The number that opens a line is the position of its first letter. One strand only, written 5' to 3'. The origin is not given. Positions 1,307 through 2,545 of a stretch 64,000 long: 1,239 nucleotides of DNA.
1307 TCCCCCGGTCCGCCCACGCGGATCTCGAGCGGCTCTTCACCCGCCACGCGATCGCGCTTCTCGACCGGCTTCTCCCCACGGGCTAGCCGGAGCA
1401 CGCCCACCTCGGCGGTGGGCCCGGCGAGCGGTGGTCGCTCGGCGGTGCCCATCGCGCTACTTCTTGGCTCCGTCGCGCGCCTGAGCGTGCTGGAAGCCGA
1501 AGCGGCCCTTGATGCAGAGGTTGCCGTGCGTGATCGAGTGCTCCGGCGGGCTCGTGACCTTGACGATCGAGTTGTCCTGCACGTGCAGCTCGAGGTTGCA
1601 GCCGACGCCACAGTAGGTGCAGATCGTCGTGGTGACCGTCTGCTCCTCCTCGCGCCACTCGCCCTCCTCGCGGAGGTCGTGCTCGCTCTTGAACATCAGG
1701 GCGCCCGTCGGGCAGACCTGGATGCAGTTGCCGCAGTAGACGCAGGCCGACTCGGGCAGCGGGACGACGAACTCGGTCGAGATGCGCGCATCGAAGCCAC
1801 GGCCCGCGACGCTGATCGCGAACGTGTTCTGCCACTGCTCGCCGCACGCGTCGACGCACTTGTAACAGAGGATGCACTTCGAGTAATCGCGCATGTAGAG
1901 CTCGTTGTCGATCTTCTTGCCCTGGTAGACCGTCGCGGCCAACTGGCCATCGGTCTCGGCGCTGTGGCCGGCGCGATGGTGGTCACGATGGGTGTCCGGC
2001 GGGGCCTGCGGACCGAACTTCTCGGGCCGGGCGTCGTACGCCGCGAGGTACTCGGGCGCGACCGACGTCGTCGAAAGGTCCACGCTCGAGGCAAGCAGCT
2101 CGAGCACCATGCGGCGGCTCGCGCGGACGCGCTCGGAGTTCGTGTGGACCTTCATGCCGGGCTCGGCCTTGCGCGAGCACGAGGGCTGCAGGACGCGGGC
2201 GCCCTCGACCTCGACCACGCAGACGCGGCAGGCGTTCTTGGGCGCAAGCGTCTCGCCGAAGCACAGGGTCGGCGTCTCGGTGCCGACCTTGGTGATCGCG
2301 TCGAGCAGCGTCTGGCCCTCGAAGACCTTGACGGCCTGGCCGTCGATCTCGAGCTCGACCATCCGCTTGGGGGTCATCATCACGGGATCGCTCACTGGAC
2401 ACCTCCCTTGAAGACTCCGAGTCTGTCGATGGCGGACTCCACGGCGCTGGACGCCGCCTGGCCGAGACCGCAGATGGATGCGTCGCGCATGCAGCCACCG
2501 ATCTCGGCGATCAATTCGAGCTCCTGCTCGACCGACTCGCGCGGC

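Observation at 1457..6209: FdhA is split, and its halves are encoded in permuted order with the diaphorase gene between them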

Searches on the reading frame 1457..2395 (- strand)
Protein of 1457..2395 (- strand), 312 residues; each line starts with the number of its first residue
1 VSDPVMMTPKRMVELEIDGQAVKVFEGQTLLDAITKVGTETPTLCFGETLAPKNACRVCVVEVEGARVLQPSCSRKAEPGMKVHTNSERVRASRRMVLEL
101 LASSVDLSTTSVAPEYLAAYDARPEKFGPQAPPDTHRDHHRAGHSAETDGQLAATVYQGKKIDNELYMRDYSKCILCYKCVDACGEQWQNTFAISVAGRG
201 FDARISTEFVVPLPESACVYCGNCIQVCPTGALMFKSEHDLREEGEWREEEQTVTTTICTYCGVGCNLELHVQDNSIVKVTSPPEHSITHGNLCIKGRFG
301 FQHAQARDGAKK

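Call 5: search_protein_families(library=pfam, proteins=[window:1457-2395:-], max_evalue=0.01)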
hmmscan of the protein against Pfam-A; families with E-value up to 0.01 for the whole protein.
window:1457-2395:- (312 aa): 12 families
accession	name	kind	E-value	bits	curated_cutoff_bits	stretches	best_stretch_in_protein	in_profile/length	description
PF13510.11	Fer2_4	-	5.4e-21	74.9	22.8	1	11-87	2-81/82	2Fe-2S iron-sulfur cluster binding domain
PF04879.21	Molybdop_Fe4S4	-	4.8e-20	71.7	22.7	1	253-304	2-53/55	Molybdopterin oxidoreductase Fe4S4 domain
PF12838.12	Fer4_7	-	1e-11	45.5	27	2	173-232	1-52/52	4Fe-4S dicluster domain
PF13237.11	Fer4_10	-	5e-09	36.4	25.5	1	216-266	7-48/53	4Fe-4S dicluster domain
PF00037.32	Fer4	-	8.5e-09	35.3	21.1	2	215-233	5-23/24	4Fe-4S binding domain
PF22117.2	Fer4_Nqo3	-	1.5e-07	31.9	27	1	170-233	7-66/67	NADH-quinone oxidoreductase subunit 3, ferredoxin-like domain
PF13187.11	Fer4_9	-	4.6e-06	27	27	2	173-232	1-51/52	4Fe-4S dicluster domain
PF13484.11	Fer4_16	-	5.3e-06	27.6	30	1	218-247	2-32/66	4Fe-4S double cluster binding domain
PF14697.11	Fer4_21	-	6e-05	23.5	35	1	171-231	5-55/59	4Fe-4S dicluster domain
PF12837.12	Fer4_6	-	0.00061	20.1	25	1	170-186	5-21/24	4Fe-4S binding domain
PF13183.11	Fer4_8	-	0.0073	17.3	27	1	172-231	3-67/68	4Fe-4S dicluster domain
PF12797.12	Fer4_2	-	0.0075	16.6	24.5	1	169-184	5-20/22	4Fe-4S binding domain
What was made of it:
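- On NAD+-dependent Mo/W-bisPGD formate dehydrogenase, FdsABG/Fdh1AB type: Fer2_4, Fer4_7 and Fer4_Nqo3 (call 5).
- Checked: It has Fer2_4 (residues 11-87), two ferredoxin-type 4Fe-4S motifs (170-233) and Molybdop_Fe4S4 (253-304) (call 5).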

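Call 7: search_solved_structures(query=window:1457-2395:-, max_evalue=0.00001, show_alignments=2)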
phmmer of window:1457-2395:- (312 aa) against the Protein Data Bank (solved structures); distinct sequences matched with E-value up to 0.00001: 87 (the best 60 are shown).
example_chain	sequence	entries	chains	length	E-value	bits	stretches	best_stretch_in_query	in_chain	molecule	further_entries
6tg9_A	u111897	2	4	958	2.6e-47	164.7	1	6-308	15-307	Formate dehydrogenase subunit alpha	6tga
9wxb_B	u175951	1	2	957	7.5e-46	159.8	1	12-309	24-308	Formate dehydrogenase alpha subunit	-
8oh5_C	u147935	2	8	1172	2.5e-41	145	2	147-305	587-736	Formate dehydrogenase-O, major subunit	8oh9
7vw6_A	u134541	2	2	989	4.6e-38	134.3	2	171-304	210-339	Formate dehydrogenase | Tungsten-containing formate dehydrogenase alpha subunit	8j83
7e5z_A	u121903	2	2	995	4.7e-38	134.3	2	171-304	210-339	Formate dehydrogenase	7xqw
9bov_A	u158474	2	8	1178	3e-37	131.6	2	167-308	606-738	Molybdopterin oxidoreductase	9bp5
7t2r_A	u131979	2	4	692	1.3e-36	129.5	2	166-307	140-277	NiFe hydrogenase subunit A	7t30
8a6t_A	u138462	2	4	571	1.8e-35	125.8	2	163-240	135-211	Electron bifurcating hydrogenase subunit HydA1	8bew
7q4v_A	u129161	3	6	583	2e-30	109.2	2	13-109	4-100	Iron hydrogenase HydA1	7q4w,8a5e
7p5h_A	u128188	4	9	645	3.3e-30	108.5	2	167-241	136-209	Fe-hydrogenase, subunit alpha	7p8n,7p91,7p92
8rqz_C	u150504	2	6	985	3.5e-25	92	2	164-237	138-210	Probable oxidoreductase YjgC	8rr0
9gzq_A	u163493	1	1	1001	3.5e-25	91.9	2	164-237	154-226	Probable oxidoreductase YjgC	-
7q5y_A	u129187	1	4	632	3.4e-24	88.7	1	12-303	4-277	NADH dehydrogenase I chain G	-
7arc_G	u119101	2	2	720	5.8e-21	78.1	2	9-102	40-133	75 kDa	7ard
5o31_G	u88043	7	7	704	1.9e-20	76.5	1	10-104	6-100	NADH-ubiquinone oxidoreductase 75 kDa subunit, mitochondrial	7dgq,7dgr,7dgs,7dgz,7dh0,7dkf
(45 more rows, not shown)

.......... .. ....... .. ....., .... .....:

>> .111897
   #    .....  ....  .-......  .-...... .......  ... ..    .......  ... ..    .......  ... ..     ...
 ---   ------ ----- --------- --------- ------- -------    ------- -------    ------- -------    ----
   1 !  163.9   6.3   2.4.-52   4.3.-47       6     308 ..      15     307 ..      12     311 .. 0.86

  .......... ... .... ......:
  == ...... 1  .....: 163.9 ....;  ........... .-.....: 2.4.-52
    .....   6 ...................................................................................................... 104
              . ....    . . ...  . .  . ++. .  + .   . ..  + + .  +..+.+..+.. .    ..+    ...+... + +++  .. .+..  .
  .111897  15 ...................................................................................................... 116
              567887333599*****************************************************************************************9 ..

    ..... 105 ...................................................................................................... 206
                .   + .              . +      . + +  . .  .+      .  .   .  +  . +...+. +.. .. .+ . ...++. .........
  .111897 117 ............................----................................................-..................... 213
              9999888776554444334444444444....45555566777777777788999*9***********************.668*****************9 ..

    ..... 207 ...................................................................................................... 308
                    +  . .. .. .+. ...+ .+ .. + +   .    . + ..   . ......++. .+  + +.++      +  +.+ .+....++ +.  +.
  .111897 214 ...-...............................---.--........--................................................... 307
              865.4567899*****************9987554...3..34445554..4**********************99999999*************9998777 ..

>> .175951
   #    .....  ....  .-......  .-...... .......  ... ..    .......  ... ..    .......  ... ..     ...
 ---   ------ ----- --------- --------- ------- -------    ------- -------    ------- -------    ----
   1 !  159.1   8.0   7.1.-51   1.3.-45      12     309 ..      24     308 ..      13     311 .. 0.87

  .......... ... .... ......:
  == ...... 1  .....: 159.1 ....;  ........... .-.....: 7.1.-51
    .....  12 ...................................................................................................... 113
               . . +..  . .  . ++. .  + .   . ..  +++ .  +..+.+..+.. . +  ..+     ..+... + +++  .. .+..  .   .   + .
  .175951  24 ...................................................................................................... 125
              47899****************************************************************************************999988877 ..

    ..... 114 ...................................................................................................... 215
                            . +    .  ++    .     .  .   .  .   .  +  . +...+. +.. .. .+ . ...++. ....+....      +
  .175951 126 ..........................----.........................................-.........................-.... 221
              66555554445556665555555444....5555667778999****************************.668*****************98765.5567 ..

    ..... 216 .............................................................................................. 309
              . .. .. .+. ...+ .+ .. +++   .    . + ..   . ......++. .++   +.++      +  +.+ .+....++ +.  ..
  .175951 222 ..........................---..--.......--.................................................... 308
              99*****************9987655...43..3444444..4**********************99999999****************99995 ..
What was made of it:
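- On NAD+-dependent Mo/W-bisPGD formate dehydrogenase, FdsABG/Fdh1AB type: Aligned to FdsA residues 15-250 (call 7).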
